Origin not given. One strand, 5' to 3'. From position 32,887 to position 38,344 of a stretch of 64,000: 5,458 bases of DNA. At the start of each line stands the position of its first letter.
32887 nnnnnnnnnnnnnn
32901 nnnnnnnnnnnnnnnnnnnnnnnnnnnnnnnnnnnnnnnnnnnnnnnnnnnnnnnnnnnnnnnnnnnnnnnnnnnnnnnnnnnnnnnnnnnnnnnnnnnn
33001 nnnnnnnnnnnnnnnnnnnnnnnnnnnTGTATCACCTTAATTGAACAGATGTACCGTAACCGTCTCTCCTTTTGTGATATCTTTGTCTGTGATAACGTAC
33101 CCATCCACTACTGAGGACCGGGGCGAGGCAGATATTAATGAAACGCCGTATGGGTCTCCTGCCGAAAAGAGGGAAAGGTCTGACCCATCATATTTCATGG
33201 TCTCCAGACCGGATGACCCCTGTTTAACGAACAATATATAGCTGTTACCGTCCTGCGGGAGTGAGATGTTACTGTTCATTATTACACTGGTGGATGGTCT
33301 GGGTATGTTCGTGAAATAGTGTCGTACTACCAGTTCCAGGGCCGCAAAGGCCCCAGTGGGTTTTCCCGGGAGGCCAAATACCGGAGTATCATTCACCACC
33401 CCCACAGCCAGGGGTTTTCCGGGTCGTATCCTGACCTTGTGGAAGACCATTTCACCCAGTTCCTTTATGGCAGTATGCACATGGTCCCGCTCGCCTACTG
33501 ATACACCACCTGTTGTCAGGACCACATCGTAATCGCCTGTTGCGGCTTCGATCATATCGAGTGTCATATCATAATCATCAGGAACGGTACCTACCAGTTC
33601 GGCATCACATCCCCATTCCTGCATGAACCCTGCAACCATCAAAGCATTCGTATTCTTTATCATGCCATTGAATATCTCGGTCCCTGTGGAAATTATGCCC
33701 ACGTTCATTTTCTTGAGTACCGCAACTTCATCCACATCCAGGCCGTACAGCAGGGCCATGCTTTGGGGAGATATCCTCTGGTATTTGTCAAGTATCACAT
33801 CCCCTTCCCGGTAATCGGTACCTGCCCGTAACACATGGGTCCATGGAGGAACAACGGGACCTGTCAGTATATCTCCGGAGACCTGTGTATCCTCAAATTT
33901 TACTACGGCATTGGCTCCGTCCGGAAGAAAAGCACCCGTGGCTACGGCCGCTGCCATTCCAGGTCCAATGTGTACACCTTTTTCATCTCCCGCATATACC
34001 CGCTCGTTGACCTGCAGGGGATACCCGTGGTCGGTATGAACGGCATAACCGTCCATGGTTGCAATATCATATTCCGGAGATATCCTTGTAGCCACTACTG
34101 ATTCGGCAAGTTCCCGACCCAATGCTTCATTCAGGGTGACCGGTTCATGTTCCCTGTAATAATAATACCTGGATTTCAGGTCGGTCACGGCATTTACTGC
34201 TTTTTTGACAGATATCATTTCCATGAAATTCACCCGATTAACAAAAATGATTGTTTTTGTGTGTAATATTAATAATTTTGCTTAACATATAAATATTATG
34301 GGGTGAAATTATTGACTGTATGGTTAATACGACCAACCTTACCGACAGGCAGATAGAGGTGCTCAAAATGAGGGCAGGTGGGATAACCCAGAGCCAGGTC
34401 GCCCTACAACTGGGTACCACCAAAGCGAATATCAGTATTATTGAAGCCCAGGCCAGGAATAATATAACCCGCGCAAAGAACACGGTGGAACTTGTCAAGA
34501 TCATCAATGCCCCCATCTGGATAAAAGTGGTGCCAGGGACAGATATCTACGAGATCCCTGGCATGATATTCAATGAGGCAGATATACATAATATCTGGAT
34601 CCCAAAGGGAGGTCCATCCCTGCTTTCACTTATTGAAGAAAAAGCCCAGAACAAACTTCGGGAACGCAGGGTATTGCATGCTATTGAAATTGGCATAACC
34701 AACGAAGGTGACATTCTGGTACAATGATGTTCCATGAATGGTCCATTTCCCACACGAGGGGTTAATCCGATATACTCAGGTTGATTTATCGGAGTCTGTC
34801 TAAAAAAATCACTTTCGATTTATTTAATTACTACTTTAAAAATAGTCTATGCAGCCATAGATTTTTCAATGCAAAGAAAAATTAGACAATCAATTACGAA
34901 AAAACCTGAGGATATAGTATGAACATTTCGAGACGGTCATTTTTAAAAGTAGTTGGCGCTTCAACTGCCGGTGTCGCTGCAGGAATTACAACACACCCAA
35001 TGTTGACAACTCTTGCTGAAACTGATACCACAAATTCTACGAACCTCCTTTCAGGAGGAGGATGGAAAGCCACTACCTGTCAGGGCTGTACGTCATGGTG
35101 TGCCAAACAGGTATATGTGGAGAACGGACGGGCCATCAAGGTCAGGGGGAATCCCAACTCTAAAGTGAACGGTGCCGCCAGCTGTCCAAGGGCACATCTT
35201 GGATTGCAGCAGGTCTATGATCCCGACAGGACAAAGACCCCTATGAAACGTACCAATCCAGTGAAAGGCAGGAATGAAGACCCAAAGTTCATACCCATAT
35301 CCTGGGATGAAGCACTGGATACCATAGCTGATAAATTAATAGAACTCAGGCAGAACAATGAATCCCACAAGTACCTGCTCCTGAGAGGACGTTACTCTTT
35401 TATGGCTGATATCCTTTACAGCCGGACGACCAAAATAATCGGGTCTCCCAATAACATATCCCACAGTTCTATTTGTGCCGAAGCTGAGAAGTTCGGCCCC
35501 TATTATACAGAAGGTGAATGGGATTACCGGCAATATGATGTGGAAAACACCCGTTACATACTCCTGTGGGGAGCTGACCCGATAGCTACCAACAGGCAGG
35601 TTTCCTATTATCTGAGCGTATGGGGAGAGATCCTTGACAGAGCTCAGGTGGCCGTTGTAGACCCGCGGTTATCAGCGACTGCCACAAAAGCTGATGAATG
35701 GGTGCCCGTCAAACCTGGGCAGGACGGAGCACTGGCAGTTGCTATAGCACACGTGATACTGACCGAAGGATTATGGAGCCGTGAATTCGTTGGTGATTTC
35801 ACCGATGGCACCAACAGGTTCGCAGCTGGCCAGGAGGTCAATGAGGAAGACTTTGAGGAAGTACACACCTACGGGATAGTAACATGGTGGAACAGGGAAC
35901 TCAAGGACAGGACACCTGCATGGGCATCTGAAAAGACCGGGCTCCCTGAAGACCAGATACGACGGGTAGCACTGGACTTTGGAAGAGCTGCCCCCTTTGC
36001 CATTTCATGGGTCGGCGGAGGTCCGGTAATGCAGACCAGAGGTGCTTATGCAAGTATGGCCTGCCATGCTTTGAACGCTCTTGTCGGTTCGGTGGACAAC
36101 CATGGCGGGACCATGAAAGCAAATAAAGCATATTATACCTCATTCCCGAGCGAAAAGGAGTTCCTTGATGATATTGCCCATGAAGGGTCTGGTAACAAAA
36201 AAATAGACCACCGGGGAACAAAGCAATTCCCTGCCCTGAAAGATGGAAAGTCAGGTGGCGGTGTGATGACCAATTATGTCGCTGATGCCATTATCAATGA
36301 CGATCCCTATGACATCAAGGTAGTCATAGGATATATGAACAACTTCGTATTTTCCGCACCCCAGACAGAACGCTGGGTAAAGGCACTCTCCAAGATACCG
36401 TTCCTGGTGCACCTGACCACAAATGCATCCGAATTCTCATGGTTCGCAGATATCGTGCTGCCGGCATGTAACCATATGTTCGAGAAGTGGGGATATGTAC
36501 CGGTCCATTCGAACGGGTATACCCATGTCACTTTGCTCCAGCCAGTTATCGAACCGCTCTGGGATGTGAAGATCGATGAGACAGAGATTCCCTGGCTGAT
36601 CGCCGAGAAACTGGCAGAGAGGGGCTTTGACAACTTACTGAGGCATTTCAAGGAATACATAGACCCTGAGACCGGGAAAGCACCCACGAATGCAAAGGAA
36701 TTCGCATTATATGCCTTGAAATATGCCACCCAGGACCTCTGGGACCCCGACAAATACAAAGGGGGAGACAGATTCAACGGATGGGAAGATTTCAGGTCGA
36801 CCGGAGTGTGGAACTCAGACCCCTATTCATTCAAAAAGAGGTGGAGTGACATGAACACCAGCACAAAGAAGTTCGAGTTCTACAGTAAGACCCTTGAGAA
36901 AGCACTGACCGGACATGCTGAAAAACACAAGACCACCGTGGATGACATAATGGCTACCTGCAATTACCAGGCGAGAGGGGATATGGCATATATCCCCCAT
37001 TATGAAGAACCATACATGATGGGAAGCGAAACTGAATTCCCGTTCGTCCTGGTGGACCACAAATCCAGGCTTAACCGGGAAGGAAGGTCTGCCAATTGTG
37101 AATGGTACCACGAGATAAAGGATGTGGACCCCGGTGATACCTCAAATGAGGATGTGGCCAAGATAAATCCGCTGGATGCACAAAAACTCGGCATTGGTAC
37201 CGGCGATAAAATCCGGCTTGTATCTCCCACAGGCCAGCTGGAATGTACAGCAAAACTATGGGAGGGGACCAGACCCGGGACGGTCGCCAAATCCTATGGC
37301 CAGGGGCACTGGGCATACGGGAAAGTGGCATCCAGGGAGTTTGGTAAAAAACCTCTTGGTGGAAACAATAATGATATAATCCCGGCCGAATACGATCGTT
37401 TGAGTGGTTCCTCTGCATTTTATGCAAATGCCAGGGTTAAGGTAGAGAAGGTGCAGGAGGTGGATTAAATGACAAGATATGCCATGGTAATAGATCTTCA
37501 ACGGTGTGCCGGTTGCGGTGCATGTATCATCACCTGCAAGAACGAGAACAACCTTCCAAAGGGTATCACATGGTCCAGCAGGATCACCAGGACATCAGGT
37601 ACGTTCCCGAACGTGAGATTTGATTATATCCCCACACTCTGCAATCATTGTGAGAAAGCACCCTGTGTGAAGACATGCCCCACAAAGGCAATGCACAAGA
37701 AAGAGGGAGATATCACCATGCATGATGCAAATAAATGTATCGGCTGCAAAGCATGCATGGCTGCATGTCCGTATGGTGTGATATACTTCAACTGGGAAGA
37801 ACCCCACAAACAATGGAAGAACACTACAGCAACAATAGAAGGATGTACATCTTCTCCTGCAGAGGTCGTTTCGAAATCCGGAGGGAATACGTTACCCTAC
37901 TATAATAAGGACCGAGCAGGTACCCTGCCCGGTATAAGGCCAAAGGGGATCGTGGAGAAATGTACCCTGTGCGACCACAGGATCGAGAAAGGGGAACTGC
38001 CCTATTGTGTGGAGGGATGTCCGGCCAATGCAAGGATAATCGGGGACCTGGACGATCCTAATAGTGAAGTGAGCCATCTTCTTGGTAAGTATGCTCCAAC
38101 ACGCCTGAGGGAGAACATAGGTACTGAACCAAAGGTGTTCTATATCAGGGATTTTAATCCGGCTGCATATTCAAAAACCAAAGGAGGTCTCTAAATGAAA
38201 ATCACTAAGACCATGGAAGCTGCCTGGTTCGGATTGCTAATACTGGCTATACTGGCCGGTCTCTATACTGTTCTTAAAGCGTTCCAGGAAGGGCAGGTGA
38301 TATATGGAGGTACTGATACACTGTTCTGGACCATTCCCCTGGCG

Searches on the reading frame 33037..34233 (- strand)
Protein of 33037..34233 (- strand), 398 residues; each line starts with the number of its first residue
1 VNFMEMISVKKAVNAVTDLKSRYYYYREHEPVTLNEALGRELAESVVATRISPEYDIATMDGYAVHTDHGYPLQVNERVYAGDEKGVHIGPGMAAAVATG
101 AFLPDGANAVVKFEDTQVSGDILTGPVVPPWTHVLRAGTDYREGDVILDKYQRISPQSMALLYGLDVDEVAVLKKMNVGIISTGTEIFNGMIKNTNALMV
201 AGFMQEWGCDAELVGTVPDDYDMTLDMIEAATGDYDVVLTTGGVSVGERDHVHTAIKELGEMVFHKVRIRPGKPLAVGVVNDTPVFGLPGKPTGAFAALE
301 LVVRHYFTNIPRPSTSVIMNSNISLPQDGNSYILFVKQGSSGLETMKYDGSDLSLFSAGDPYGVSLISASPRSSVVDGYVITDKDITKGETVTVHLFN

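Call 38: search_protein_families(library=pfam, proteins=[window:33037-34233:-], max_evalue=0.00001)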
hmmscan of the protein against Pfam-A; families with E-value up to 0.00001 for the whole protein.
window:33037-34233:- (398 aa): 2 families
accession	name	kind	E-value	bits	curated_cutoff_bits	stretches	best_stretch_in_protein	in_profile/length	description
PF03453.22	MoeA_N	-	4.5e-35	121.1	30.8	1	7-163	1-157/160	MoeA N-terminal region (domain I and II)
PF00994.29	MoCF_biosynth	-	3.4e-33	114.8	26.6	1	179-305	1-140/144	Probable molybdopterin binding domain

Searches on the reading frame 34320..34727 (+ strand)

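Call 38: search_protein_families(library=pfam, proteins=[window:34320-34727:+], max_evalue=0.00001)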
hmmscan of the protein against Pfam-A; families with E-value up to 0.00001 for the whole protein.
window:34320-34727:+ (135 aa): 1 family
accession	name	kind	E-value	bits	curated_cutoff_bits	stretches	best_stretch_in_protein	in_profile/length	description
PF14601.11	TFX_C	-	2.2e-21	76.1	27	1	52-134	1-83/83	DNA_binding protein, TFX, C-term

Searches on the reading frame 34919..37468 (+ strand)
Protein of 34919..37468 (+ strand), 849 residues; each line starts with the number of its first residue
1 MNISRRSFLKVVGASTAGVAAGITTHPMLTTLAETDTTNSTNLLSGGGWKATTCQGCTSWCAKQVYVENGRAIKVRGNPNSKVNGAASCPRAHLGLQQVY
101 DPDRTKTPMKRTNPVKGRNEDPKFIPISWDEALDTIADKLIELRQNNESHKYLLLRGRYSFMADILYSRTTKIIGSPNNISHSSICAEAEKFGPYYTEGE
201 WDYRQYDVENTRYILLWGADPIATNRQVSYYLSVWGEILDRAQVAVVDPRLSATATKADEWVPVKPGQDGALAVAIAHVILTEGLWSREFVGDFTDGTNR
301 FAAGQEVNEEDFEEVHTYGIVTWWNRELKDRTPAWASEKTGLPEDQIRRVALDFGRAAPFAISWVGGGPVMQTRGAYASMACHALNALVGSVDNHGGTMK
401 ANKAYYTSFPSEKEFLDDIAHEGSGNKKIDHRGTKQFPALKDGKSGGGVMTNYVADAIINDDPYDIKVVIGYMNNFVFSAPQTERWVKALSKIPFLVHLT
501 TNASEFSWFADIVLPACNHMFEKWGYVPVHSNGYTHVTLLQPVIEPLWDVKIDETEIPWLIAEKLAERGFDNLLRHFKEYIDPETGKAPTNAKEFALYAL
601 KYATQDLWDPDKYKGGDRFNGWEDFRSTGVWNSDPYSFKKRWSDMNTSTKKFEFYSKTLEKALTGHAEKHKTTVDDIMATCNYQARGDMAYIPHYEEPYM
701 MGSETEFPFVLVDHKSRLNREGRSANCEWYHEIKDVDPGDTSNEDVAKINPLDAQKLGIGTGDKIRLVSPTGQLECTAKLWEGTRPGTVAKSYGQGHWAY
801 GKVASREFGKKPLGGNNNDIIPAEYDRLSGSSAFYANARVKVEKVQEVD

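Call 38: search_protein_families(library=pfam, proteins=[window:34919-37468:+], max_evalue=0.00001)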
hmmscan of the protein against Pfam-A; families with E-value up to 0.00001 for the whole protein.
window:34919-37468:+ (849 aa): 3 families
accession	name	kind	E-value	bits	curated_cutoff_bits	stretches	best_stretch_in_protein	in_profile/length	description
PF00384.28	Molybdopterin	-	1.8e-33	116.5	24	1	104-553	1-343/353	Molybdopterin oxidoreductase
PF01568.27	Molydop_binding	-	1.4e-13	51.3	26.8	1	741-835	27-107/110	Molydopterin dinucleotide binding domain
PF04879.21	Molybdop_Fe4S4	-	3.6e-09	36.9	22.7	1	49-101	3-55/55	Molybdopterin oxidoreductase Fe4S4 domain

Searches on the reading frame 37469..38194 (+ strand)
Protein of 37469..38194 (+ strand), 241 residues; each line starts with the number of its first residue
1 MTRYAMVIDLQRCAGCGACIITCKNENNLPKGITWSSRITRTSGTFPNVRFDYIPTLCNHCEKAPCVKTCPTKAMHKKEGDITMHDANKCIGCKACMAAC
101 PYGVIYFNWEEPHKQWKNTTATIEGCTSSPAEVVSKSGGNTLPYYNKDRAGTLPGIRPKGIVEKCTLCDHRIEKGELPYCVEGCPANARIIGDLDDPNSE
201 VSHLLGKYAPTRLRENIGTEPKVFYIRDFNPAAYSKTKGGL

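Call 38: search_protein_families(library=pfam, proteins=[window:37469-38194:+], max_evalue=0.00001)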
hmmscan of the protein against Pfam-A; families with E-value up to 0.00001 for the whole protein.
window:37469-38194:+ (241 aa): 10 families
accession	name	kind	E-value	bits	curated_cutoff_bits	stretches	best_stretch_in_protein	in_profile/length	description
PF13247.11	Fer4_11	-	2.1e-19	70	26.2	2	50-111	2-65/100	4Fe-4S dicluster domain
PF12838.12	Fer4_7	-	8e-14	52.3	27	1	89-188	1-52/52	4Fe-4S dicluster domain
PF12837.12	Fer4_6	-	7e-13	48.3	25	1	85-105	4-24/24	4Fe-4S binding domain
PF13187.11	Fer4_9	-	7.7e-12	45.5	27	1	58-105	2-52/52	4Fe-4S dicluster domain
PF13237.11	Fer4_10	-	1.1e-11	44.9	25.5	1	85-185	4-53/53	4Fe-4S dicluster domain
PF00037.32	Fer4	-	3.1e-11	43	21.1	1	85-106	3-24/24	4Fe-4S binding domain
PF12797.12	Fer4_2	-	5.9e-11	42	24.5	1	83-102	3-22/22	4Fe-4S binding domain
PF25160.1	LdpA_Fe-S-bd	-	1.8e-08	34.5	27.6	1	61-105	5-43/49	LdpA Fe-S cluster-binding domain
PF13484.11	Fer4_16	-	1.1e-07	32.9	30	0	89-127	1-39/66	4Fe-4S double cluster binding domain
PF12800.12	Fer4_4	-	3.7e-07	30.3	24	0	88-103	2-17/17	4Fe-4S binding domain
